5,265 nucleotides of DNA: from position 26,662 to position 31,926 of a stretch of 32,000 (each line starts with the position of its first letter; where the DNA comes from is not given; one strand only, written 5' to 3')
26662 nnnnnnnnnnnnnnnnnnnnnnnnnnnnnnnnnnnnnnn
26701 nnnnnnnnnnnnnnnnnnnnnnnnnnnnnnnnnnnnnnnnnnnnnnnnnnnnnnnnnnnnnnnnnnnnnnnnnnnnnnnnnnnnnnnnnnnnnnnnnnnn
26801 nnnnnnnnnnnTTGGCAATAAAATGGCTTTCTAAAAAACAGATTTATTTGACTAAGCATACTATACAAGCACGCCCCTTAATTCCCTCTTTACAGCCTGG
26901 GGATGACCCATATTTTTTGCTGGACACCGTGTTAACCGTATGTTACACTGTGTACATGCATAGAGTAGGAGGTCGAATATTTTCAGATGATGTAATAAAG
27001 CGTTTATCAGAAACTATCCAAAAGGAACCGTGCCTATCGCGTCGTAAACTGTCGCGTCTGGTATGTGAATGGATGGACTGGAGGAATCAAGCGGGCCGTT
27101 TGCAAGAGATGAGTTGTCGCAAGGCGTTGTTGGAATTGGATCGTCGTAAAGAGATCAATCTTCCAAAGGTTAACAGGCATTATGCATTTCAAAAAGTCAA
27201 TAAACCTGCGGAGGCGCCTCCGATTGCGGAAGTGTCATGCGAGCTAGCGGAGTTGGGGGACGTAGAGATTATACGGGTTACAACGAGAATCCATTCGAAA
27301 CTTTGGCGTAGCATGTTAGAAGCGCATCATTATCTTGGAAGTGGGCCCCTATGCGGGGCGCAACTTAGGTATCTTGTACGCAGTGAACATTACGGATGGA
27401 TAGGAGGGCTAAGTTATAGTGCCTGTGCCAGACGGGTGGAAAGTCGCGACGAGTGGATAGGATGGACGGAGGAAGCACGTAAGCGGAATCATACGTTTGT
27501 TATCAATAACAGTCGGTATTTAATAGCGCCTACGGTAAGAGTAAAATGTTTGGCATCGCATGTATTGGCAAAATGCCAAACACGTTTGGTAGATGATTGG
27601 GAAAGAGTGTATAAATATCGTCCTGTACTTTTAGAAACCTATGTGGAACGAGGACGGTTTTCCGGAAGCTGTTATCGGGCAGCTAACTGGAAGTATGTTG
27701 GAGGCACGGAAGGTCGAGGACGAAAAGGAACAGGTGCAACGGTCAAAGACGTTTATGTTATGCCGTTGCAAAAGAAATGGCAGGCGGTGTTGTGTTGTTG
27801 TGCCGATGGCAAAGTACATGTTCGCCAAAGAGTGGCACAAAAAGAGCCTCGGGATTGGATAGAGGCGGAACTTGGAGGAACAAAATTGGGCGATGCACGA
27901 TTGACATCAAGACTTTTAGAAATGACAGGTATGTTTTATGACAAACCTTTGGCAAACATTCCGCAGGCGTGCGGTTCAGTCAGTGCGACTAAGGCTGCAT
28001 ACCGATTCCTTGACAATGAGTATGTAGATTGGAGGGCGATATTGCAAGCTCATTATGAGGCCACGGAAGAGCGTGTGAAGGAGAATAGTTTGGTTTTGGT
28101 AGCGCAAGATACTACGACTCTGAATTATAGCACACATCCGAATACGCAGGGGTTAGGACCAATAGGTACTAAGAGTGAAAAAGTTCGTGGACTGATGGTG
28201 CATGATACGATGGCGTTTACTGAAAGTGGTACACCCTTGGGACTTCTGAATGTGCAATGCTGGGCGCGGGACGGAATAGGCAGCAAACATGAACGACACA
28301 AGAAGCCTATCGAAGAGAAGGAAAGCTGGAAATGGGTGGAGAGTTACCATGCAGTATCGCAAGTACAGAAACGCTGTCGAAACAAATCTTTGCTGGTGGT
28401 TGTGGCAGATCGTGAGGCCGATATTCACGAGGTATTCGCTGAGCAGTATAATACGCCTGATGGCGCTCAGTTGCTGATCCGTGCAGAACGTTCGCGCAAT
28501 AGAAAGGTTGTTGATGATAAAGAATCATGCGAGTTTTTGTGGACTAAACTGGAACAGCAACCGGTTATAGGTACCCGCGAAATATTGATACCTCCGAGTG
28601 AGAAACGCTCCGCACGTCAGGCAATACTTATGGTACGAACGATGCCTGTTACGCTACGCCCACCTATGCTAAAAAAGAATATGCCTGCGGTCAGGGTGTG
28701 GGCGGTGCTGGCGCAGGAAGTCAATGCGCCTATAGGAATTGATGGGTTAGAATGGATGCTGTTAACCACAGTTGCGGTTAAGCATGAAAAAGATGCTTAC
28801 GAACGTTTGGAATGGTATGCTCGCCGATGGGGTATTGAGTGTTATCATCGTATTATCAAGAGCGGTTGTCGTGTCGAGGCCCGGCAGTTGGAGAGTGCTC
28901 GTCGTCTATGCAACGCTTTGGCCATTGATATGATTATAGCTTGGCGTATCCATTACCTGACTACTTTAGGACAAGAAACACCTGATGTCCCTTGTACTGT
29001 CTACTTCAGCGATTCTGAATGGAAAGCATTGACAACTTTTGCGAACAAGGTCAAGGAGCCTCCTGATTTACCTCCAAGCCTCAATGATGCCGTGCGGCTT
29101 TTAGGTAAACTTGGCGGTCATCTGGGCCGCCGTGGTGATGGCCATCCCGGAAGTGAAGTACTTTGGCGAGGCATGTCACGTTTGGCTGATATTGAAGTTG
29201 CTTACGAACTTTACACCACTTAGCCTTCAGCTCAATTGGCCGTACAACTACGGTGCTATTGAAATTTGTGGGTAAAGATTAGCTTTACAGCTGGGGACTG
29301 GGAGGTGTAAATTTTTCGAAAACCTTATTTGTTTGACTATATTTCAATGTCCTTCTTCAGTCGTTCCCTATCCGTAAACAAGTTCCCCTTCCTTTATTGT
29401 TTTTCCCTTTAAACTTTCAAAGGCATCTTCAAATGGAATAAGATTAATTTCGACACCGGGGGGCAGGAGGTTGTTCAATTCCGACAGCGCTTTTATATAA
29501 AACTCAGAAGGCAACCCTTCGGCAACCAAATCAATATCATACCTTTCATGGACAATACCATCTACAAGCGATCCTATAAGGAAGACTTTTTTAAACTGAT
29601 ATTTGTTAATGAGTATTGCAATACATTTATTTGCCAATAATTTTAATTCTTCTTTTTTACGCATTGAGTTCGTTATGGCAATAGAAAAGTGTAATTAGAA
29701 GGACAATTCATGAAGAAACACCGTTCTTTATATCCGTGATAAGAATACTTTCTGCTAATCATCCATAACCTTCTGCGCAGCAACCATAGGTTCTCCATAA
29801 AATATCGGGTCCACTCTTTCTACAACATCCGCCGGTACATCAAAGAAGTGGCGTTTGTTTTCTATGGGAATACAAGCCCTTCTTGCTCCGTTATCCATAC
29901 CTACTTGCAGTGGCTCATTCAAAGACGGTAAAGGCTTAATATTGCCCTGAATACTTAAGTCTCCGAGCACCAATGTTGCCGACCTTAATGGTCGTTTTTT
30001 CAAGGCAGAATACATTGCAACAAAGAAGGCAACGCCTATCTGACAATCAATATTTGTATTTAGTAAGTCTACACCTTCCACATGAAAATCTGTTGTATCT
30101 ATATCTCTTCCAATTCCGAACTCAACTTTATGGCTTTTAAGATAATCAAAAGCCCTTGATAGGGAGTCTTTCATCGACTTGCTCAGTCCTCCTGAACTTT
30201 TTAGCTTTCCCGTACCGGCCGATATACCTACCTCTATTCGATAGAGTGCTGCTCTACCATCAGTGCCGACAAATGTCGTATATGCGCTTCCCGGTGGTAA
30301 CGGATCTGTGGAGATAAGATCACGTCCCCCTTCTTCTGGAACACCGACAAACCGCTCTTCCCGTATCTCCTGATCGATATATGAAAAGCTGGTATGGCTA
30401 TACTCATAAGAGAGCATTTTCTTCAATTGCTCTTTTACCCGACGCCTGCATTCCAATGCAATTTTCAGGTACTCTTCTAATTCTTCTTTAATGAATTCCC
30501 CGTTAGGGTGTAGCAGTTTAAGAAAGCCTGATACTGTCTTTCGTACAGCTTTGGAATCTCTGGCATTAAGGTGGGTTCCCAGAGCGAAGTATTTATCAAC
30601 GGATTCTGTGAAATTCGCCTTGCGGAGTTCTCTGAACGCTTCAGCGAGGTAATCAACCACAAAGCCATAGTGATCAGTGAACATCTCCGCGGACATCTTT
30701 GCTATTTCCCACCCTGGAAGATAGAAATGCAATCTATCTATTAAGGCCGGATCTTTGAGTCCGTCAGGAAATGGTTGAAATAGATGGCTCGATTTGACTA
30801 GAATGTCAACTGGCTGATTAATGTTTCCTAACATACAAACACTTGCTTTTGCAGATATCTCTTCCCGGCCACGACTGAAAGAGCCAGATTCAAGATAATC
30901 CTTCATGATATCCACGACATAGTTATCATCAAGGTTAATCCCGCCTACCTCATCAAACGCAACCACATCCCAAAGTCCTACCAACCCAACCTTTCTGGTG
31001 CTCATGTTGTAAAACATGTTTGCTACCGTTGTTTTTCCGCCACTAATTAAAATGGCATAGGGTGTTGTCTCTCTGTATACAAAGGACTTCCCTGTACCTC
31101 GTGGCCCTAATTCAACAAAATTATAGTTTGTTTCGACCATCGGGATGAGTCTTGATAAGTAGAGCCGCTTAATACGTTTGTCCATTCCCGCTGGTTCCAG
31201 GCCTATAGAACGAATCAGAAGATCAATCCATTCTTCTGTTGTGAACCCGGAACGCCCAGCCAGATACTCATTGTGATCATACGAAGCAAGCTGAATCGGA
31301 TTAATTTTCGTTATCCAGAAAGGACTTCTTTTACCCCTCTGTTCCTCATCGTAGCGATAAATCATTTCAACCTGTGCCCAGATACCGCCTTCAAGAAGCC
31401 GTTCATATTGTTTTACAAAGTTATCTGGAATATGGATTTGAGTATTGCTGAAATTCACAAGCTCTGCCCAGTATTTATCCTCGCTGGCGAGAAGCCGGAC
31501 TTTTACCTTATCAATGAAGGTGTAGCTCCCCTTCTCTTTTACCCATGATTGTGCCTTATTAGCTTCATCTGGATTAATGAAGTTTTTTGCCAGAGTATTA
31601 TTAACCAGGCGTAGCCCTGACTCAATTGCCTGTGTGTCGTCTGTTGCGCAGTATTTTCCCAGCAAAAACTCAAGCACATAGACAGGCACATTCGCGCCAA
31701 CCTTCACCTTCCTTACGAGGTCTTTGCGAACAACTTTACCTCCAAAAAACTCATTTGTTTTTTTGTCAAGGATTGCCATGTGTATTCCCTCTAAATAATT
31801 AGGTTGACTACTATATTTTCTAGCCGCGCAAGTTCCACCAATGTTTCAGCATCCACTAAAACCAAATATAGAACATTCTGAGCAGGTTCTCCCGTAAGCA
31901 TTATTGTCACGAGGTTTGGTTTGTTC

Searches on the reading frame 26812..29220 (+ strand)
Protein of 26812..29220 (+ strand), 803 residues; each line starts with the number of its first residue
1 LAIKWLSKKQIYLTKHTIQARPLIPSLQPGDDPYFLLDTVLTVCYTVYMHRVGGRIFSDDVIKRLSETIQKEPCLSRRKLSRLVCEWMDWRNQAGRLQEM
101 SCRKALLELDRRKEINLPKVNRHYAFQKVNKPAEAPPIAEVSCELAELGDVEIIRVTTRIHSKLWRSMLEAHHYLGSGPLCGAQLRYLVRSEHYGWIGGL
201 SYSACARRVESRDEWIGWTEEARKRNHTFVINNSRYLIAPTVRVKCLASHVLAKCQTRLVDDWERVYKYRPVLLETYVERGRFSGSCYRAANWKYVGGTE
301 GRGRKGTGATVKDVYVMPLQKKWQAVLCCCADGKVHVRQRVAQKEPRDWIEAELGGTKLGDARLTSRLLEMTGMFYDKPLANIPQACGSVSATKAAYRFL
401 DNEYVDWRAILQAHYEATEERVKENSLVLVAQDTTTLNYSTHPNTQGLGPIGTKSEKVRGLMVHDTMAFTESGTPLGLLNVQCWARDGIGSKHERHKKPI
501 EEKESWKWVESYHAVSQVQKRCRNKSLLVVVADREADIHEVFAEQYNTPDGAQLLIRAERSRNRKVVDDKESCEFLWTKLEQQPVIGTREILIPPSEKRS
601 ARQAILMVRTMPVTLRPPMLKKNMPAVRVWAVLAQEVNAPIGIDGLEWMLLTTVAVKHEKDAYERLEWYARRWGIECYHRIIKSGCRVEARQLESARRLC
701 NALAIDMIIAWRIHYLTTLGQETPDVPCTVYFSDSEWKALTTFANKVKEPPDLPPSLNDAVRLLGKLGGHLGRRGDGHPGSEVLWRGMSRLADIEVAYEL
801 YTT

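Call 49: search_protein_families(library=pfam, proteins=[window:26812-29220:+], max_evalue=1)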
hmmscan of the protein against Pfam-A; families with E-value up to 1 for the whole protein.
window:26812-29220:+ (803 aa): 4 families
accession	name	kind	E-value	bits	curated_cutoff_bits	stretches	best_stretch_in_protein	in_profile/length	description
PF14236.12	DruA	-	5.5e-35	121.4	27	1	115-304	8-222/297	Druantia protein DruA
PF14706.11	Tnp_DNA_bind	-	3.3e-17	62.4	24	1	348-405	1-58/58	Transposase DNA-binding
PF02281.22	Dimer_Tnp_Tn5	-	1.8e-15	57.5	26.7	1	708-792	1-83/99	Transposase Tn5 dimerisation domain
PF01609.27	DDE_Tnp_1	-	0.00038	20.7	23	1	583-703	139-191/200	Transposase DDE domain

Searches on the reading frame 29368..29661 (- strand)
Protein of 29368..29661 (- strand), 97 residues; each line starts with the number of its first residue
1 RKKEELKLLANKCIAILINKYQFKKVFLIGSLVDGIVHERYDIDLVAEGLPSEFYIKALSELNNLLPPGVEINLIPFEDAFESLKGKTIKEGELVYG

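Call 49: search_protein_families(library=pfam, proteins=[window:29368-29661:-], max_evalue=1)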
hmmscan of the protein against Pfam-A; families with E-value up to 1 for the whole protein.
window:29368-29661:- (97 aa): 3 families
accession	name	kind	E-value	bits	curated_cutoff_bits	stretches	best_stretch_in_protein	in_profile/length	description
PF18765.7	Polbeta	-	1.8e-07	31.6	26.9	1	11-96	1-88/93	Polymerase beta, Nucleotidyltransferase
PF01909.29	NTP_transf_2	-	0.0052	17.6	21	1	14-80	5-77/93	Nucleotidyltransferase domain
PF22600.2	MTPAP-like_central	-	0.16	12.5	27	1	10-48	26-64/139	Poly(A) RNA polymerase, mitochondrial-like, central palm domain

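Call 70: search_protein_families(library=padloc, proteins=[window:29368-29661:-], max_evalue=0.001)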
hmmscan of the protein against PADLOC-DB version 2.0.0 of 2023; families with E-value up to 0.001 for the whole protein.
window:29368-29661:- (97 aa): 1 family
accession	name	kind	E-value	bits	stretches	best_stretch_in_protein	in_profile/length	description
PDLC04906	PDC-S09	-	5.6e-05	21.5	1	3-80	4-83/98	-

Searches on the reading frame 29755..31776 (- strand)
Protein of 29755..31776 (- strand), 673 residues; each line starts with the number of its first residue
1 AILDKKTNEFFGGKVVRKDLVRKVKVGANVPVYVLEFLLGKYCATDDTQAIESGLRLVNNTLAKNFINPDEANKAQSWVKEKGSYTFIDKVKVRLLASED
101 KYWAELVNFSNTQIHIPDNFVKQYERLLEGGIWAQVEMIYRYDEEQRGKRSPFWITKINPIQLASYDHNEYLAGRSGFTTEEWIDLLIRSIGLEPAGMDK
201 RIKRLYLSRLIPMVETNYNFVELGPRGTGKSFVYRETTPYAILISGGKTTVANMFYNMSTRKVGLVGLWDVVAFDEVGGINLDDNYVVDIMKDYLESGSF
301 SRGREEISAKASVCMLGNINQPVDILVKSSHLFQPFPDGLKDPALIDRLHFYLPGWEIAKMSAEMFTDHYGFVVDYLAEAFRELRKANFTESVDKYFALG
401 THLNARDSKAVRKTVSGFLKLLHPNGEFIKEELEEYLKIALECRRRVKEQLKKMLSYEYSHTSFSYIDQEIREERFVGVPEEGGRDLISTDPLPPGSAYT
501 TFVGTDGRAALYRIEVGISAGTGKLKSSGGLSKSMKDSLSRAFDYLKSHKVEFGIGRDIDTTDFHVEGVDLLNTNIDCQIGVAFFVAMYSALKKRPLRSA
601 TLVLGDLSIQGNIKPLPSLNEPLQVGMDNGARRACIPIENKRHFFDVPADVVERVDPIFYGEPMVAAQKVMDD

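Call 70: search_protein_families(library=padloc, proteins=[window:29755-31776:-], max_evalue=0.001)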
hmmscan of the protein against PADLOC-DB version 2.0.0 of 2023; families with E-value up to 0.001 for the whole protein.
window:29755-31776:- (673 aa): 5 families
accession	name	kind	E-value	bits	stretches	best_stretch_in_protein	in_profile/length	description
PDLC02506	BrxL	-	1.2e-289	960.4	1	3-671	8-677/680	BrxL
PDLC02508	BrxL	-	1.6e-195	649.4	1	3-482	4-480/698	BrxL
PDLC02509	BrxL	-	5.3e-127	422.6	2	150-475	196-526/535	BrxL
PDLC02505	BrxL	-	1.6e-77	259.5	1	3-461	4-470/482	BrxL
PDLC02507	BrxL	-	1.2e-45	154.3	1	5-449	16-458/482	BrxL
